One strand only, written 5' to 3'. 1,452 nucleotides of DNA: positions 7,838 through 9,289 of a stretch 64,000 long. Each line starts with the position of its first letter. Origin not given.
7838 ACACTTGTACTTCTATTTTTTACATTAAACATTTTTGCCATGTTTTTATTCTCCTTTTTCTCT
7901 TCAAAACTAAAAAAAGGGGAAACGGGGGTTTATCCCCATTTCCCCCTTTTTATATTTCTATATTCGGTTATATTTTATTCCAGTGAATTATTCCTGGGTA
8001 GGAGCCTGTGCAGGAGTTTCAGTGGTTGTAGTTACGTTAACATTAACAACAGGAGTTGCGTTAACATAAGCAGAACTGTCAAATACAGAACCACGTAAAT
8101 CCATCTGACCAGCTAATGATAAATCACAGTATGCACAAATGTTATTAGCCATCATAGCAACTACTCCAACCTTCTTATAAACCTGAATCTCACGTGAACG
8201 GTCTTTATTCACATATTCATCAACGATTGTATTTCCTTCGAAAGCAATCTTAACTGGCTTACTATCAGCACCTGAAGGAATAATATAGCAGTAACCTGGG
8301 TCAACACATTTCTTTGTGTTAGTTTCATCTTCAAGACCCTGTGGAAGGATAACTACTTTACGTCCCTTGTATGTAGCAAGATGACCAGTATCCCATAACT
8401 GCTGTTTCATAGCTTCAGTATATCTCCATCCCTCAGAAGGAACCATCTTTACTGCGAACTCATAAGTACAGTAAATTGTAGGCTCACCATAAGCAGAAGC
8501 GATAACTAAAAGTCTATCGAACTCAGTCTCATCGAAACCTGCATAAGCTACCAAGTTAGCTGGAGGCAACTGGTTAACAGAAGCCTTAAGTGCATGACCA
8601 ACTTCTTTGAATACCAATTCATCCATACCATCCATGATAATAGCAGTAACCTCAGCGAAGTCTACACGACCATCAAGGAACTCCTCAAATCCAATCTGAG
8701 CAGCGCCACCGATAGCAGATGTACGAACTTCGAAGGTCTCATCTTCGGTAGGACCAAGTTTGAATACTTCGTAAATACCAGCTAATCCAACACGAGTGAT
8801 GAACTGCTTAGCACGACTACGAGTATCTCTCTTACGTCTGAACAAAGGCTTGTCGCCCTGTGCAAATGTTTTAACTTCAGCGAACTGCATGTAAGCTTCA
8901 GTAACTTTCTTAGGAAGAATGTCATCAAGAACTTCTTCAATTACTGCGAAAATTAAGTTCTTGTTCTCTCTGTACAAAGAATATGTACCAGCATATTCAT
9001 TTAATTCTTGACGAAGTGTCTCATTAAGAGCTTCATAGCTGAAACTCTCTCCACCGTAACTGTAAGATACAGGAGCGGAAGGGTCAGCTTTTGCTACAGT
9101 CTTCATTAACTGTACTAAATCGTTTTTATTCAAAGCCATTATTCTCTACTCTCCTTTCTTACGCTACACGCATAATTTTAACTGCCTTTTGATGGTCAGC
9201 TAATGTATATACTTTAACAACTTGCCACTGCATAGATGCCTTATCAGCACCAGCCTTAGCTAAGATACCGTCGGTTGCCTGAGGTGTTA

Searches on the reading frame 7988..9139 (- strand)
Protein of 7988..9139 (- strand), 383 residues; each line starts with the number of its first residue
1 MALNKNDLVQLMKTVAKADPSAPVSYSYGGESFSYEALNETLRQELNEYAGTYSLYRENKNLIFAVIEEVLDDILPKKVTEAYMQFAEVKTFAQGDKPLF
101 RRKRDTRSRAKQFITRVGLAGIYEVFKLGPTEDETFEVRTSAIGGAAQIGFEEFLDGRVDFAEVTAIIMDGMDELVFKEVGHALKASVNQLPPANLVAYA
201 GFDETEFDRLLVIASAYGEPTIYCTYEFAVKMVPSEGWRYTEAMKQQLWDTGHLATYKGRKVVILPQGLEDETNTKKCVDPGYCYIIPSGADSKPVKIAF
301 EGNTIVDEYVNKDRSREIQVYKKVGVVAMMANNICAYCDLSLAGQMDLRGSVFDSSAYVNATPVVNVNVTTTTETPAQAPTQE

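Call 15: search_protein_families(library=phrogs, proteins=[window:7988-9139:-], max_evalue=0.01)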
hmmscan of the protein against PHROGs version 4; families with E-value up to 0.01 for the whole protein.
window:7988-9139:- (383 aa): 3 families
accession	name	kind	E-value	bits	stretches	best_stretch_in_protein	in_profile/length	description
phrog_4088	-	unknown function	1.9e-56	192.8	1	6-337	5-329/332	-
phrog_27131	-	unknown function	2.4e-06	28.8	1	34-100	25-95/119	-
phrog_22779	-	unknown function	0.0016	19.1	1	150-331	11-196/205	-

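Call 86: search_dna_similar(query=window:7988-9139:-, collection=phages, mode=protein, max_evalue=0.00001, max_rows=12)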
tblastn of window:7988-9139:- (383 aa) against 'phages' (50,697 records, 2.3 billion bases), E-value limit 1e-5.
Records with a match: 26; places in all: 26; records where one place covers at least 80% of the query: 1.
Best place of each record, by identity: <60% 26.
By first word of the organism name: Enterococcus 7; Bacillus 6; Mammaliicoccus 4; Bacteriophage 2; Brevibacillus 2; Staphylococcus 2; Phage 1; Alicyclobacillus 1; Clostridioides 1.
By host as written in the record: Enterococcus faecium 4; Bacillus cereus 4; - 3; Enterococcus faecalis 2; Brevibacillus laterosporus 2; Bacillus anthracis 2; Enterococcus faecium 374iF1 (22) 1; Mammaliicoccus sciuri Dog036 1; and 7 more.
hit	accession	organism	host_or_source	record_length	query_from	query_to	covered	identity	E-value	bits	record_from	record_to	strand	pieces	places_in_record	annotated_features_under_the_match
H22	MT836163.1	Bacteriophage sp.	human fecal samples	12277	1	342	89%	58.4%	2e-123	397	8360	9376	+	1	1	record has no annotation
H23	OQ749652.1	Phage Phass-1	human gut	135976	37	342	80%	49.7%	9e-92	306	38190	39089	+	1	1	hypothetical protein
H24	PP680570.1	Enterococcus phage VRE9_4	Enterococcus faecium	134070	38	342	80%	40.6%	2e-63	225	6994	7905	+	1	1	hypothetical protein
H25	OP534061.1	Enterococcus phage H1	Enterococcus faecium 374iF1 (22)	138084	38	342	80%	40.6%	2e-63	225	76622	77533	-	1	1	hypothetical protein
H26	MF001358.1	Enterococcus phage EF1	Enterococcus faecalis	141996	38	342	80%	40.6%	2e-63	225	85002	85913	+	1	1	hypothetical protein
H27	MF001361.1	Enterococcus phage EF5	Enterococcus faecalis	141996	38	342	80%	40.6%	2e-63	225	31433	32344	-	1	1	hypothetical protein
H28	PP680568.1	Enterococcus phage VRE9_2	Enterococcus faecium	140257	38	342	80%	40.5%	1e-62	222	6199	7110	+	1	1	hypothetical protein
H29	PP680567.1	Enterococcus phage VRE9_1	Enterococcus faecium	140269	38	342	80%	40.5%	1e-62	222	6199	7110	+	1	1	hypothetical protein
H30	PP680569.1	Enterococcus phage VRE9_3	Enterococcus faecium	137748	38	342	80%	40.3%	4e-63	224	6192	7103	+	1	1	hypothetical protein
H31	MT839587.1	Bacteriophage sp.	human fecal samples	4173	38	342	80%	38.3%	1e-58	210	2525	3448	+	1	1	record has no annotation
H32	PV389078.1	Mammaliicoccus phage phi36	Mammaliicoccus sciuri Dog036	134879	39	332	77%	27.0%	2e-8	62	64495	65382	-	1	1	hypothetical protein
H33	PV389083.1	Mammaliicoccus phage phi6255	Mammaliicoccus sciuri IVB6255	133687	39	332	77%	26.6%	2e-8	62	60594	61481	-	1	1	hypothetical protein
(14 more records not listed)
